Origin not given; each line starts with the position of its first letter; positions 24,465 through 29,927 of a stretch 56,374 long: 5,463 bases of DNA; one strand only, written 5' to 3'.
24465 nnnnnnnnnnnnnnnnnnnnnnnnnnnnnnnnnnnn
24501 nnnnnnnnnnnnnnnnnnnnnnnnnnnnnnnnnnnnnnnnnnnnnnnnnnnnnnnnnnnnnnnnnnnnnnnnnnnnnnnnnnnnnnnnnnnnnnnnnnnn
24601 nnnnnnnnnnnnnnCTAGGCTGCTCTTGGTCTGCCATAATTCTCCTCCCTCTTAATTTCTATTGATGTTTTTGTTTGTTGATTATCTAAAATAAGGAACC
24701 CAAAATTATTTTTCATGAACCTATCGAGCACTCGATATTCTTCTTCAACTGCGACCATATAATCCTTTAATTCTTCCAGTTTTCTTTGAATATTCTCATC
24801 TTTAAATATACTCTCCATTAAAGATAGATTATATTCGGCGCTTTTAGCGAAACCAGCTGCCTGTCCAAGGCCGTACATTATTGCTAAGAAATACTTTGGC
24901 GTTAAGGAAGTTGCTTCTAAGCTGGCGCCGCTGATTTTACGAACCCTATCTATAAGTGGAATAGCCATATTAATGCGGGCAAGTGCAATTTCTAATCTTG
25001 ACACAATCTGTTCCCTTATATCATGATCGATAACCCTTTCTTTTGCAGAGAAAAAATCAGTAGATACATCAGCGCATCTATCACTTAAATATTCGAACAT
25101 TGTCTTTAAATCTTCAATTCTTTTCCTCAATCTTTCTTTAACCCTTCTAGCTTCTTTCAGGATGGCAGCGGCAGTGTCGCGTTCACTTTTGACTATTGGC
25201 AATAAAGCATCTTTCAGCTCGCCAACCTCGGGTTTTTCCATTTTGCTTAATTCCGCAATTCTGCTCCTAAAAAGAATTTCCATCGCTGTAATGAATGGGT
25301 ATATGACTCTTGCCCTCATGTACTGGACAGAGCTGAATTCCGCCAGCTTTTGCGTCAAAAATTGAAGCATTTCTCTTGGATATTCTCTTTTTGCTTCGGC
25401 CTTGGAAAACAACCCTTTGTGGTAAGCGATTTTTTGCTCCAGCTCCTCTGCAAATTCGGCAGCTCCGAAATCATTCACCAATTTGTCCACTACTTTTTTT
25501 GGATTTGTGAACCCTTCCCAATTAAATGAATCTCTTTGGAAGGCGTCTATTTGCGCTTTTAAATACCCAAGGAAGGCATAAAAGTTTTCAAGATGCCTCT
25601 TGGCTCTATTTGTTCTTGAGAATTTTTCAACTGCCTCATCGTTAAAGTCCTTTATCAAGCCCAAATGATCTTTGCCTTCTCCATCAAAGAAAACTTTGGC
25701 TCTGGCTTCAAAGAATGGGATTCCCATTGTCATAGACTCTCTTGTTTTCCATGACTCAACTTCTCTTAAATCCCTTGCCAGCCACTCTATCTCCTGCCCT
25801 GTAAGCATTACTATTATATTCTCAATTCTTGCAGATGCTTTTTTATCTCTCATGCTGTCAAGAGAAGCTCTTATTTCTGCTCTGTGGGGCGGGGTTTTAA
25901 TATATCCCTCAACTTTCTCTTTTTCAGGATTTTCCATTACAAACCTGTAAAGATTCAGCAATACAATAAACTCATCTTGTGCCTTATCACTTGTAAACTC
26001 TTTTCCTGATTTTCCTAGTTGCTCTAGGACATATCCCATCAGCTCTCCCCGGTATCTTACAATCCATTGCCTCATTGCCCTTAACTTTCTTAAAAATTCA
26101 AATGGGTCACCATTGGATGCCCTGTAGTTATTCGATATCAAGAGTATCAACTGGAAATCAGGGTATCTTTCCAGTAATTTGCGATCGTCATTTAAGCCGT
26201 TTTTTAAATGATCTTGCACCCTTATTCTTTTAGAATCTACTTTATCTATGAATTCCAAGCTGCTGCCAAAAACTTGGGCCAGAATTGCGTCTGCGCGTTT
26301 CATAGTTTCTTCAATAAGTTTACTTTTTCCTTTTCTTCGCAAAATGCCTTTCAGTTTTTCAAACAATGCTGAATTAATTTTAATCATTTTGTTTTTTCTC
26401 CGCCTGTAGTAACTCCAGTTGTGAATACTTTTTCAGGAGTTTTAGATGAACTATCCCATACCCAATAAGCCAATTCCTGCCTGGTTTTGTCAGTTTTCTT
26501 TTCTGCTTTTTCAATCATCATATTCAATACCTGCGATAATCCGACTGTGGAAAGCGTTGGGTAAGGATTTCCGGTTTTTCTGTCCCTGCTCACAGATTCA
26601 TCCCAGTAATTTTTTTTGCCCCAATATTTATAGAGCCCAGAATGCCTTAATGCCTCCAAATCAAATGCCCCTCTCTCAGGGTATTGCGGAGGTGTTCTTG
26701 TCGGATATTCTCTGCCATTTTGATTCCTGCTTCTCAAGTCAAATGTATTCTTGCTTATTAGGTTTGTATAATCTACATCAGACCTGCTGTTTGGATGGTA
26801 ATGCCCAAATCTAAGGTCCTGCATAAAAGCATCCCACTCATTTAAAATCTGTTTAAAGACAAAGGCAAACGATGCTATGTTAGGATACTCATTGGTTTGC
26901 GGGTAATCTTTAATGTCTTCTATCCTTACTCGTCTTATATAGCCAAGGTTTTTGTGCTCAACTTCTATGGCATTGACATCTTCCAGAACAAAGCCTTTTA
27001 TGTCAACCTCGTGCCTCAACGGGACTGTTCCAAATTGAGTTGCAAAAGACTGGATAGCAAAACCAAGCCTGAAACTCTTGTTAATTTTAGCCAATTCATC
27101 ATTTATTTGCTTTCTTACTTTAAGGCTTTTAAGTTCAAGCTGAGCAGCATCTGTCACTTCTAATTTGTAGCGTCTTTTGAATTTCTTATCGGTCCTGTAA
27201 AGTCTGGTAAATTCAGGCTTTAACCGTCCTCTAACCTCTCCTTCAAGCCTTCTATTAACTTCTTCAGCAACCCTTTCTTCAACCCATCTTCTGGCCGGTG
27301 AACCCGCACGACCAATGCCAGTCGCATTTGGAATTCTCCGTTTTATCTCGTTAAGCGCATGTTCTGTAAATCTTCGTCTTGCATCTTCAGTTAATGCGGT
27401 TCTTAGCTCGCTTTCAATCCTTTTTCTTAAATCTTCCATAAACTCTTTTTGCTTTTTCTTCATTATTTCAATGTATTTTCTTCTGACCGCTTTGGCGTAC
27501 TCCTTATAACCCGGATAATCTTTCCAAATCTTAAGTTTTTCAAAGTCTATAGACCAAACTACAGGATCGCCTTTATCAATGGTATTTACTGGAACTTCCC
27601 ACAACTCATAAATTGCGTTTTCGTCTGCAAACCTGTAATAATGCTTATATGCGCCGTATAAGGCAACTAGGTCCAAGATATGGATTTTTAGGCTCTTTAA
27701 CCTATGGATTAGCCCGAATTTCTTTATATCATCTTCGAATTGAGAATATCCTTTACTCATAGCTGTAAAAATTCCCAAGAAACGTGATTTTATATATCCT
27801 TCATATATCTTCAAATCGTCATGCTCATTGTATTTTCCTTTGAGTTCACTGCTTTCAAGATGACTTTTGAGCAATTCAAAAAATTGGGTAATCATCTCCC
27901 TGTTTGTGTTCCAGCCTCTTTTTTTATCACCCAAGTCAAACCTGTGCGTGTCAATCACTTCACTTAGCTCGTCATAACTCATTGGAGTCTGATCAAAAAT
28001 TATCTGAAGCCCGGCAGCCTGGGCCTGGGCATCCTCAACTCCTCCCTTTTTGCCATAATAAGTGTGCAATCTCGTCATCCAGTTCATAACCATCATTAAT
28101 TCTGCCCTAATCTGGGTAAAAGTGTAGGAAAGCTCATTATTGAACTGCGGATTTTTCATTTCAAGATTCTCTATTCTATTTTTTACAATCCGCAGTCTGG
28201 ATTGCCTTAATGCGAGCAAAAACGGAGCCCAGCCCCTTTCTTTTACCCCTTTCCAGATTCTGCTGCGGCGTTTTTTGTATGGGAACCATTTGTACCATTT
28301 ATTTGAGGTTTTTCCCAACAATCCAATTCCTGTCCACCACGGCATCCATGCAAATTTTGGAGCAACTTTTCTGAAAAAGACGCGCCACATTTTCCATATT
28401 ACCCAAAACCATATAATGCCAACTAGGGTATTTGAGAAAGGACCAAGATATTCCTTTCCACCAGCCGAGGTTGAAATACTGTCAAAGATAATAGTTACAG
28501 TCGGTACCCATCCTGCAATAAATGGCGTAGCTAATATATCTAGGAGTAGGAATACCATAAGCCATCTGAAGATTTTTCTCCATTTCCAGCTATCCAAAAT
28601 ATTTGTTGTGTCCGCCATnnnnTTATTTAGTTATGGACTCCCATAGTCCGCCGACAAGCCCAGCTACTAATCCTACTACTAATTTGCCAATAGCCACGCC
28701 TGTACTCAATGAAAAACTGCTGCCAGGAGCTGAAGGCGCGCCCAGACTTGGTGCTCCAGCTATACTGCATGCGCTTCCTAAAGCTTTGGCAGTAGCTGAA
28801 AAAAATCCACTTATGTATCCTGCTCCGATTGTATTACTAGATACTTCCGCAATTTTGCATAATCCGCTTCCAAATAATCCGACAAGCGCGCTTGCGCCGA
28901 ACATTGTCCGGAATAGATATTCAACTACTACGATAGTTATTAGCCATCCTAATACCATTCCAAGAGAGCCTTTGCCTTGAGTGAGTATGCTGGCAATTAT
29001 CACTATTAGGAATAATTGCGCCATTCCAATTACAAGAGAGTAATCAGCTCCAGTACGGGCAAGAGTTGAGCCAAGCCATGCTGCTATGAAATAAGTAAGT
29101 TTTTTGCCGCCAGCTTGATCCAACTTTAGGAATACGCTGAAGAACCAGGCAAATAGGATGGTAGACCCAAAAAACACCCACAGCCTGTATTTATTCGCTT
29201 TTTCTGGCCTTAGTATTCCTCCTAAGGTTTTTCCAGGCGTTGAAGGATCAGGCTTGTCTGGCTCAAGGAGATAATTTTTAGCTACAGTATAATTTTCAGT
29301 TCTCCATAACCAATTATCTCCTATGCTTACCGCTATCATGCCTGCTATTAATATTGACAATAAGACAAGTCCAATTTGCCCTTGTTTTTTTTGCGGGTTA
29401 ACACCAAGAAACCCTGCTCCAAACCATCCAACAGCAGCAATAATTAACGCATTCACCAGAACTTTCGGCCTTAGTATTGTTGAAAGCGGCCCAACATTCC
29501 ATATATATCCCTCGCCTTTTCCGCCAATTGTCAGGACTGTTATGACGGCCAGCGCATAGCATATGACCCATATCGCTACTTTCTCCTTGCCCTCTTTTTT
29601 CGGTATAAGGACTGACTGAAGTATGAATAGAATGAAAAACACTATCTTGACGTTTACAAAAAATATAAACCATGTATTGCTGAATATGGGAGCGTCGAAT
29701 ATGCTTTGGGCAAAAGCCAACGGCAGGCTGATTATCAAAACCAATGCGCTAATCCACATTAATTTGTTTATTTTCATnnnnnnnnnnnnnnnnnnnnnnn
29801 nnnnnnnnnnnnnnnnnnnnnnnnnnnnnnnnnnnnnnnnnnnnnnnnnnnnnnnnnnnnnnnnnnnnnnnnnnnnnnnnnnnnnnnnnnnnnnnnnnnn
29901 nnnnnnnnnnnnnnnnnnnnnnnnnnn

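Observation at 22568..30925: Five-gene translationally coupled operon of unknowns: Arch-ATPase/DUF234, a polytopic membrane protein and three 590-744 aa orphan proteins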

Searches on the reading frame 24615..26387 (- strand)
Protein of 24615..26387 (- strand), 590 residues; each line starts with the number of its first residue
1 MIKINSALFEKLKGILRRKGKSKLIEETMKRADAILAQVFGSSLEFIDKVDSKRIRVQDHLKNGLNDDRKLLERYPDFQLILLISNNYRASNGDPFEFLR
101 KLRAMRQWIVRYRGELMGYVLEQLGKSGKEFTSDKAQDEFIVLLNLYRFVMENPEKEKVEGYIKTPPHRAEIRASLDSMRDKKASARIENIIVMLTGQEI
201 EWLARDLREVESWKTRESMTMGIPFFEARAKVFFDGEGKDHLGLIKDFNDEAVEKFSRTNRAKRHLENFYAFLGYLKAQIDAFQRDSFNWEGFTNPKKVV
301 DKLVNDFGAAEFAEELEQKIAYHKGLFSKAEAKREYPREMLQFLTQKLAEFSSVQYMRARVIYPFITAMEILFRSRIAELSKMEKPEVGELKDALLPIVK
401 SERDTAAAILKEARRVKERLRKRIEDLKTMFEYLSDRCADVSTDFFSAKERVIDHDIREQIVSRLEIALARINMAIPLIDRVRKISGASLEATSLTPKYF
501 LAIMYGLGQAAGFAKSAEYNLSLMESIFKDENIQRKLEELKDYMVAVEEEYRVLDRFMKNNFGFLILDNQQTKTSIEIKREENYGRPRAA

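Call 4: search_protein_families(library=pfam, proteins=[window:24615-26387:-], max_evalue=1)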
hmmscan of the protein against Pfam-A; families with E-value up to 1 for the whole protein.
window:24615-26387:- (590 aa): 2 families
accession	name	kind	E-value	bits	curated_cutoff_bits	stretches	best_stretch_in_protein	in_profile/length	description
PF05508.16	Ran-binding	-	0.0019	17.8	25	1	409-493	79-156/304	RanGTP-binding protein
PF15155.11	MRFAP1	-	0.087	13.8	27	0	390-434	15-59/119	MORF4 family-associated protein1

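Call 5: search_protein_families(library=padloc, proteins=[window:24615-26387:-], max_evalue=1)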
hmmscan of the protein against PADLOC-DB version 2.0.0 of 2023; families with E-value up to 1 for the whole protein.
window:24615-26387:- (590 aa): 0 families

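Call 11: search_protein_families(library=ncbifam, proteins=[window:24615-26387:-], max_evalue=0.1)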
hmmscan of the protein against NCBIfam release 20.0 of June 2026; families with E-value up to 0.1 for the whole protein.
window:24615-26387:- (590 aa): 0 families

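Call 12: search_protein_families(library=phrogs, proteins=[window:24615-26387:-], max_evalue=0.1)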
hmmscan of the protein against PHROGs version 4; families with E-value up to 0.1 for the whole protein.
window:24615-26387:- (590 aa): 1 family
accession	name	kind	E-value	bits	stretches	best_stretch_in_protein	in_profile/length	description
phrog_27688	-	unknown function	0.053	13.2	1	397-482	10-96/567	-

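Call 51: search_protein_families(library=pfam, alignment_id=A3, max_evalue=0.01)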
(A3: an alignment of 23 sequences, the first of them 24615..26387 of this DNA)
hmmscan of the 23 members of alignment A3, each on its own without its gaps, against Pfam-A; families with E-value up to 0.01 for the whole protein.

A. member 1, window:24615-26387:- (590 aa): 1 family
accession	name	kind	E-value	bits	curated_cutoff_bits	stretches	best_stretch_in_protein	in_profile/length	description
PF05508.16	Ran-binding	-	0.0019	17.8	25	1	409-493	79-156/304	RanGTP-binding protein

B. families by the number of members that match (of 23 scanned): 4 families
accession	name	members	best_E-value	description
PF25803.1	Spectrin_SYNE1_2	1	0.00082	Nesprin-1, spectrin repeats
PF05508.16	Ran-binding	1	0.0019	RanGTP-binding protein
PF05942.16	PaREP1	1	0.0024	Archaeal PaREP1/PaREP8 family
PF10077.14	DUF2314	1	0.0075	Uncharacterized protein conserved in bacteria (DUF2314)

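Call 52: search_solved_structures(query=A3, max_evalue=10)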
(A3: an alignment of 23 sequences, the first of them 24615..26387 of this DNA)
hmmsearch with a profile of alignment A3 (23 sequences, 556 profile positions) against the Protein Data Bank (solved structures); distinct sequences matched with E-value up to 10: 11.
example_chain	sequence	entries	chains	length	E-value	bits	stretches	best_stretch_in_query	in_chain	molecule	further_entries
9hx4_F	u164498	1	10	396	0.00065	21.9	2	322-452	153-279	Apolipoprotein A-IV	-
3s84_A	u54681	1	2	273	0.00078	21.6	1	322-451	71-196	Apolipoprotein A-IV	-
1ez3_A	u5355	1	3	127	0.0042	19.2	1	86-168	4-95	SYNTAXIN-1A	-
1br0_A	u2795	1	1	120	0.01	17.9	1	88-167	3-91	PROTEIN (SYNTAXIN 1-A)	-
8rt0_A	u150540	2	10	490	0.14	14.2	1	324-461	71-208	Outer capsid protein VP5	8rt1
13gm_C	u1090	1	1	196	0.23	13.4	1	378-494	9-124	Charged multivesicular body protein 1a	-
6ip1_C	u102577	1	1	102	0.33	12.9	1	429-507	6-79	Synaptosomal-associated protein 25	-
4f61_I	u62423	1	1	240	0.42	12.6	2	39-140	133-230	Stathmin-like domain R4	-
7muc_AF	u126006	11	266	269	0.51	12.3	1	14-82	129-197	DotF | IcmG (DotF)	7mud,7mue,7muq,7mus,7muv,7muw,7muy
4tql_A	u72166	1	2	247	1.1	11.2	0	312-452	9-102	Three helix bundle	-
4uos_A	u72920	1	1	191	1.4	10.9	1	331-420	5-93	DESIGNED HELICAL BUNDLE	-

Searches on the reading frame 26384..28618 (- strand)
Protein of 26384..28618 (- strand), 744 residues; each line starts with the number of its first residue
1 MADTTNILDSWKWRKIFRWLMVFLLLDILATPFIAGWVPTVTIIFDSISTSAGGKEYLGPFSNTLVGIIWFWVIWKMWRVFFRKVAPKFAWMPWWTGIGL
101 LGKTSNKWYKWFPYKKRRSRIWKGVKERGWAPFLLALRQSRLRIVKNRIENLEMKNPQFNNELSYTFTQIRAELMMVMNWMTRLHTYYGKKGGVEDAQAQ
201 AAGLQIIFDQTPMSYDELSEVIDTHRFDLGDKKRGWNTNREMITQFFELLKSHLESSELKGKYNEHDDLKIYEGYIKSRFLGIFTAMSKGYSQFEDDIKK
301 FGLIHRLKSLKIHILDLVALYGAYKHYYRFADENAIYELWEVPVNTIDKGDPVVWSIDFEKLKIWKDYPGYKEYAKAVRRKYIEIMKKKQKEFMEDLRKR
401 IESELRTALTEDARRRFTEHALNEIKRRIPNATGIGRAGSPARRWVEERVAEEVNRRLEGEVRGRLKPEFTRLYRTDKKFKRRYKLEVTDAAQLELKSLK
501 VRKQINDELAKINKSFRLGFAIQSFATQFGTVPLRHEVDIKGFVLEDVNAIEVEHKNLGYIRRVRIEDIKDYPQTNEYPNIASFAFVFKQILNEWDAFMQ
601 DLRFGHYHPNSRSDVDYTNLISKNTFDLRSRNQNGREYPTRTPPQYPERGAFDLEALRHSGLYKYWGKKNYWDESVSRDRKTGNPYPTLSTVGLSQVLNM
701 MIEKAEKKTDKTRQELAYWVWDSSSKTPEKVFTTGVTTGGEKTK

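Call 4: search_protein_families(library=pfam, proteins=[window:26384-28618:-], max_evalue=1)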
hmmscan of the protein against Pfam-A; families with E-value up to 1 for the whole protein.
window:26384-28618:- (744 aa): 1 family
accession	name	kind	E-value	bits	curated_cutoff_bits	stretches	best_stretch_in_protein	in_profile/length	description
PF14813.11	NADH_B2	-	0.13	12.6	25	1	63-79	24-40/69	NADH dehydrogenase 1 beta subcomplex subunit 2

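Call 5: search_protein_families(library=padloc, proteins=[window:26384-28618:-], max_evalue=1)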
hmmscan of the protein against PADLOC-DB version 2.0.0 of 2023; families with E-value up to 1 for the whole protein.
window:26384-28618:- (744 aa): 0 families

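Call 11: search_protein_families(library=ncbifam, proteins=[window:26384-28618:-], max_evalue=0.1)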
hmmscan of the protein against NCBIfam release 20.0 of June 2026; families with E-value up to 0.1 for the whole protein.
window:26384-28618:- (744 aa): 0 families

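Call 12: search_protein_families(library=phrogs, proteins=[window:26384-28618:-], max_evalue=0.1)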
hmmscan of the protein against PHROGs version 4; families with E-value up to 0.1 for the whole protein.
window:26384-28618:- (744 aa): 0 families

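Call 22: find_homologous_proteins(query=window:26384-28618:-, max_evalue=0.001)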
Query window:26384-28618:- (744 aa): 9 proteins with E <= 0.001 among 8000 candidates.
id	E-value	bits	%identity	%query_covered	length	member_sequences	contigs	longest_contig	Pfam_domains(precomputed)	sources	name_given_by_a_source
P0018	0.0e+0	1677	100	97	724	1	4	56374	-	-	-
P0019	2.8e-193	662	46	87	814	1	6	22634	-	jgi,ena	-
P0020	3.0e-190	652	48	87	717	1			-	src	-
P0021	1.3e-115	405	38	82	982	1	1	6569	-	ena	-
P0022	7.3e-93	330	33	91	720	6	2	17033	-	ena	-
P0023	8.0e-92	327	37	44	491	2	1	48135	-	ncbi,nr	ncbi:hypothetical protein HYT53_01265 [Candidatus Woesearchaeota archaeon]|nr:hypothetical protein [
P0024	4.8e-91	324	34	86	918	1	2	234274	-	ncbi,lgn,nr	ncbi:hypothetical protein HYX08_06575 [Candidatus Woesearchaeota archaeon]|nr:hypothetical protein [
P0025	3.2e-89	318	31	93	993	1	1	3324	-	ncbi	-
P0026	1.8e-87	312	33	87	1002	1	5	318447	-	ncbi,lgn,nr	ncbi:hypothetical protein HYX02_04525 [Candidatus Woesearchaeota archaeon]|nr:hypothetical protein [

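Call 23: find_encoding_contigs(protein=P0026, flank=10000, max_places=1)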
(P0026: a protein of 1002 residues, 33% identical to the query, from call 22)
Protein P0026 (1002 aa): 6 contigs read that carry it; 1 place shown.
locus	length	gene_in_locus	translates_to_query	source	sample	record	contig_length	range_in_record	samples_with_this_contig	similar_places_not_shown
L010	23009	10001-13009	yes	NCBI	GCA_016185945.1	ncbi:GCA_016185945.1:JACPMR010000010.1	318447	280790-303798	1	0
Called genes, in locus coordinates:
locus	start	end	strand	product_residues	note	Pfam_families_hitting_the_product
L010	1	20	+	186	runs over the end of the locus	PF01596:Methyltransf_3, PF05175:MTS (weak), PF08704:GCD14 (weak), PF01135:PCMT (weak), PF02475:TRM5-TYW2_MTfase (weak), PF13847:Methyltransf_31, PF13578:Methyltransf_24, PF13649:Methyltransf_25, +2 more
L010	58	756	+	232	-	PF22175:Ogg-HhH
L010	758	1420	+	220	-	PF00730:HhH-GPD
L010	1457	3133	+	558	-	PF00085:Thioredoxin (weak), PF03190:Thioredox_DsbH, PF13098:Thioredoxin_2, PF13899:Thioredoxin_7, PF01532:Glyco_hydro_47 (faint), PF07221:GlcNAc_2-epim (faint), PF07470:Glyco_hydro_88 (weak)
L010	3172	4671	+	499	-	PF02789:Peptidase_M17_N, PF00883:Peptidase_M17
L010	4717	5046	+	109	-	-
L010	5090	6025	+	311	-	PF00890:FAD_binding_2 (weak), PF01134:GIDA (faint), PF01266:DAO (faint), PF01946:Thi4 (faint), PF03486:HI0933_like (faint), PF07992:Pyr_redox_2, PF13738:Pyr_redox_3, PF00070:Pyr_redox, +1 more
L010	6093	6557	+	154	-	PF08534:Redoxin, PF00578:AhpC-TSA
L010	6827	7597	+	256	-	PF01497:Peripla_BP_2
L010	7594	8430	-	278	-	-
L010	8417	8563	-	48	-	-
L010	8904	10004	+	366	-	-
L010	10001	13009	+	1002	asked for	-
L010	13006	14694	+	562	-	-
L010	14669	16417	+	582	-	-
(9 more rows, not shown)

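Call 24: find_encoding_contigs(protein=P0024, flank=10000, max_places=1)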
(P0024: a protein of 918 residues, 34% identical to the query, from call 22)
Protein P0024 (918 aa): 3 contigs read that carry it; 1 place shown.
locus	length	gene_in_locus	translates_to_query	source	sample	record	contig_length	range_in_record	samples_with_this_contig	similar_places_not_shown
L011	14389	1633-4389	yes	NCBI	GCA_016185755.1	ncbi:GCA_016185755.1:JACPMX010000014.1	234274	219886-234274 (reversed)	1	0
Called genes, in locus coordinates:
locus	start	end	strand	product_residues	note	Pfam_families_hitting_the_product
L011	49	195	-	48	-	-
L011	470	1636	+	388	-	PF13173:AAA_14 (faint)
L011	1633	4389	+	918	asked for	-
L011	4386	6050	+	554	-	-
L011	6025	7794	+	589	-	-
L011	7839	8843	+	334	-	-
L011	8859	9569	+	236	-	PF09754:PAC2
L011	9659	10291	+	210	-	PF13489:Methyltransf_23, PF01728:FtsJ (weak), PF13847:Methyltransf_31, PF08241:Methyltransf_11, PF08242:Methyltransf_12, PF13649:Methyltransf_25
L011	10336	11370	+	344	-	PF03462:PCRF, PF00472:RF-1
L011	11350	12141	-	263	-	-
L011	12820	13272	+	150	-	PF02643:DUF192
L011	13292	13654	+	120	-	-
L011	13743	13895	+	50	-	-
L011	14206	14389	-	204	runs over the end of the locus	-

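Call 39: search_solved_structures(query=A2, max_evalue=10)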
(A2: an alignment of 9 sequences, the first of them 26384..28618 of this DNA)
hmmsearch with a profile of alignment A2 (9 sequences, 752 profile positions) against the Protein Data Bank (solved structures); distinct sequences matched with E-value up to 10: 1.
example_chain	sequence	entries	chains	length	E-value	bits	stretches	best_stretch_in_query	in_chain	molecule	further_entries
7sq5_A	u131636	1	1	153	1.8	10.2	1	379-510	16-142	Designed trefoil knot protein, variant 3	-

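Call 53: predict_structure(alignment_id=A2)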
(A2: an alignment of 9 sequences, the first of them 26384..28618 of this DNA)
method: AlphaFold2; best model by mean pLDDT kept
length: 744 residues; sequences in the alignment: 9
mean_pLDDT: 43.8   pTM: 0.28
mean pLDDT of the five models: 43.8, 43.0, 41.3, 40.9, 40.7
residues with pLDDT >= 90: 0; 70-90: 87; 50-70: 109; < 50: 548
segments of 3 or more residues with pLDDT < 50: 1-67, 80-102, 107-109, 111-130, 141-146, 148-240, 256-263, 290-357, 431-438, 461-465, 513-744
pLDDT, mean of each block of 10 residues (from residue 1): 33 41 43 39 44 38 45 50 45 41 48 42 47 50 48 34 29 30 30 39 38 32 37 43 51 50 50 57 54 39 32 33 28 25 33 42 56 77 85 81 78 63 53 45 71 68 54 78 83 83 72 39 33 29 33 33 26 35 34 37 31 32 31 37 27 24 22 28 28 40 41 36 35 29 30
secondary structure, 60 per line:
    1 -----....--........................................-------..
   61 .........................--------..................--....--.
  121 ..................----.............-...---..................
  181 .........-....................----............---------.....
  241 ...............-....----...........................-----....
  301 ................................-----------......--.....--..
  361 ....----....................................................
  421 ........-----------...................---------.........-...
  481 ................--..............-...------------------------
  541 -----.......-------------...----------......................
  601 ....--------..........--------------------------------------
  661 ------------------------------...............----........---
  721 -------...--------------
elements in order (helices of 4 or more, strands of 3 or more residues): H6-9 H12-51 H59-85 H94-111 H114-117 H120-138 H143-155 H163-189 H191-210 H215-226 H236-255 H257-260 H265-291 H297-332 H344-349 H352-356 H359-364 H369-428 H440-458 H468-476 H478-496 H499-512 H546-552 H579-604 H613-622 H691-705 H710-717

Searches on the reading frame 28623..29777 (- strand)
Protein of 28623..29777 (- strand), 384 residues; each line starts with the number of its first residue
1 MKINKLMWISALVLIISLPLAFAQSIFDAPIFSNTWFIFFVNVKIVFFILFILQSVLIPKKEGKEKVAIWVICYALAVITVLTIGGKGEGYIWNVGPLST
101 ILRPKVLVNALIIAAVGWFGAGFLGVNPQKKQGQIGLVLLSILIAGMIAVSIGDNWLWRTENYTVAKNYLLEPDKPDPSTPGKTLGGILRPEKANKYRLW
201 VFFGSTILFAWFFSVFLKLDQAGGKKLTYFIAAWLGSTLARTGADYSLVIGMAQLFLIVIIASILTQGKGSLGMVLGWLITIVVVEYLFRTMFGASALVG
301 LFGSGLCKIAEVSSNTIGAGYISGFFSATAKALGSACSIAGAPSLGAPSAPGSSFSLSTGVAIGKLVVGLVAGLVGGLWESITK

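Call 4: search_protein_families(library=pfam, proteins=[window:28623-29777:-], max_evalue=1)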
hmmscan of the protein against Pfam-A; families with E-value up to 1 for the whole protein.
window:28623-29777:- (384 aa): 0 families

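Call 5: search_protein_families(library=padloc, proteins=[window:28623-29777:-], max_evalue=1)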
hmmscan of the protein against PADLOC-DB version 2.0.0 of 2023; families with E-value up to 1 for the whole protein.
window:28623-29777:- (384 aa): 0 families

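Call 11: search_protein_families(library=ncbifam, proteins=[window:28623-29777:-], max_evalue=0.1)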
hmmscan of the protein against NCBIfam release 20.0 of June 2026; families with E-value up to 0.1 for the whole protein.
window:28623-29777:- (384 aa): 0 families

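Call 12: search_protein_families(library=phrogs, proteins=[window:28623-29777:-], max_evalue=0.1)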
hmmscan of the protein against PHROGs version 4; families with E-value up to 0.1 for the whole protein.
window:28623-29777:- (384 aa): 0 families
